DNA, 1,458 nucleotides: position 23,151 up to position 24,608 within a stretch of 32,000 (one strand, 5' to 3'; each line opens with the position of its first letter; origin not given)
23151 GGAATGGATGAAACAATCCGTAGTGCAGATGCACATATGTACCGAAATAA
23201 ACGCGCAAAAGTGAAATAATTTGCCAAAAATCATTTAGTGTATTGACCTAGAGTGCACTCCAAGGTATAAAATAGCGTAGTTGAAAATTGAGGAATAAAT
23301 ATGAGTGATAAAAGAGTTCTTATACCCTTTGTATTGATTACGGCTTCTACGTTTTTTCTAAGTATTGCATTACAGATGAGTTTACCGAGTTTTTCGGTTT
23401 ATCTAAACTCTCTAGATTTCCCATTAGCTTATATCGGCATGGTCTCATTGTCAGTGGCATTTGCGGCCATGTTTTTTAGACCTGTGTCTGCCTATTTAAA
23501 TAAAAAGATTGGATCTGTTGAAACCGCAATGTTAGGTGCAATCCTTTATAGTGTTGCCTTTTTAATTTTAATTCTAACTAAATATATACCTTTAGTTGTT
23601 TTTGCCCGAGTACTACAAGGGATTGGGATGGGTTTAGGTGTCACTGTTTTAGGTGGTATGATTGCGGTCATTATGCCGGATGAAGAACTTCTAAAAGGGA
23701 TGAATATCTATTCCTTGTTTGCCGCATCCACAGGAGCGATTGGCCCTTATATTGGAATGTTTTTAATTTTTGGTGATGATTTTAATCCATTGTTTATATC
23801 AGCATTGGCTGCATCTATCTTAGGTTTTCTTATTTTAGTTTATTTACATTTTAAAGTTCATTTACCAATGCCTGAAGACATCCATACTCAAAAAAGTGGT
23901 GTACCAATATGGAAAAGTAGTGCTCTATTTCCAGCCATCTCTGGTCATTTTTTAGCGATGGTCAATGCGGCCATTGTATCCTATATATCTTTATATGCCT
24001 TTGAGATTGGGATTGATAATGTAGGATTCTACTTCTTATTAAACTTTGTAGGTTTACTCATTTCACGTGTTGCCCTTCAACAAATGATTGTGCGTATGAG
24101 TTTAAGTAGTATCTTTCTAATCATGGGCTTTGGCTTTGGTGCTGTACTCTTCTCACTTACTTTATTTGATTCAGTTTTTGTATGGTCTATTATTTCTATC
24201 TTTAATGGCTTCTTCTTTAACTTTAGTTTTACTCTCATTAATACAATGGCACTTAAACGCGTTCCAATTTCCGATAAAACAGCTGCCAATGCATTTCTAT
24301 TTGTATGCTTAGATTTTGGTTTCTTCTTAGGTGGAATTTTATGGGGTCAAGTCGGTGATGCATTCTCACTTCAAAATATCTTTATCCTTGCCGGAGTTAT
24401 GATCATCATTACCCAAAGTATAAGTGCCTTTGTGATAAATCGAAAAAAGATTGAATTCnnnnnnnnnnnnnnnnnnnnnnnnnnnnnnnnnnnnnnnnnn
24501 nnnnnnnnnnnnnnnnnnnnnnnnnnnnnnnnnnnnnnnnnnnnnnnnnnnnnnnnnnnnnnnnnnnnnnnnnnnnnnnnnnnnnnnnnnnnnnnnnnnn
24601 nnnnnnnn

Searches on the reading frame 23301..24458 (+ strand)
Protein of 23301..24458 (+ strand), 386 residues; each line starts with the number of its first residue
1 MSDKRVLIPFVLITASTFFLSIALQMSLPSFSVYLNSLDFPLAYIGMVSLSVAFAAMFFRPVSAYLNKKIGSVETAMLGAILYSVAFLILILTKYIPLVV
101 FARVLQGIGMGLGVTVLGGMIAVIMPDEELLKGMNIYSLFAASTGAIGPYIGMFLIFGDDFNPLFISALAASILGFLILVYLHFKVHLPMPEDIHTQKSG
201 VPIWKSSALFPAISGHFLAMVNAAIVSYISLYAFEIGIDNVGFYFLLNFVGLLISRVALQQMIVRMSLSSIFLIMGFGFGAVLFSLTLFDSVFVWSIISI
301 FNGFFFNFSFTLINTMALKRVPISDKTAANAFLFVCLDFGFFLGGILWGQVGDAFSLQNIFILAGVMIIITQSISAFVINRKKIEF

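Call 3: search_protein_families(library=pfam, proteins=[window:23301-24458:+], max_evalue=1)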
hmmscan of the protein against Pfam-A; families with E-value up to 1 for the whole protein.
window:23301-24458:+ (386 aa): 3 families
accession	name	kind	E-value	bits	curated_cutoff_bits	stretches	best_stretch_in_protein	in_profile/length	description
PF07690.21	MFS_1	-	1.6e-30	106.7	33.4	2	15-288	3-287/347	Major Facilitator Superfamily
PF05977.19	MFS_3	-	0.00022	20.3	27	1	243-377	256-392/524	Transmembrane secretion effector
PF18422.6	TNFR_16_TM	-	0.25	12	25.6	1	158-185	3-28/38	Tumor necrosis factor receptor member 16 trans-membrane domain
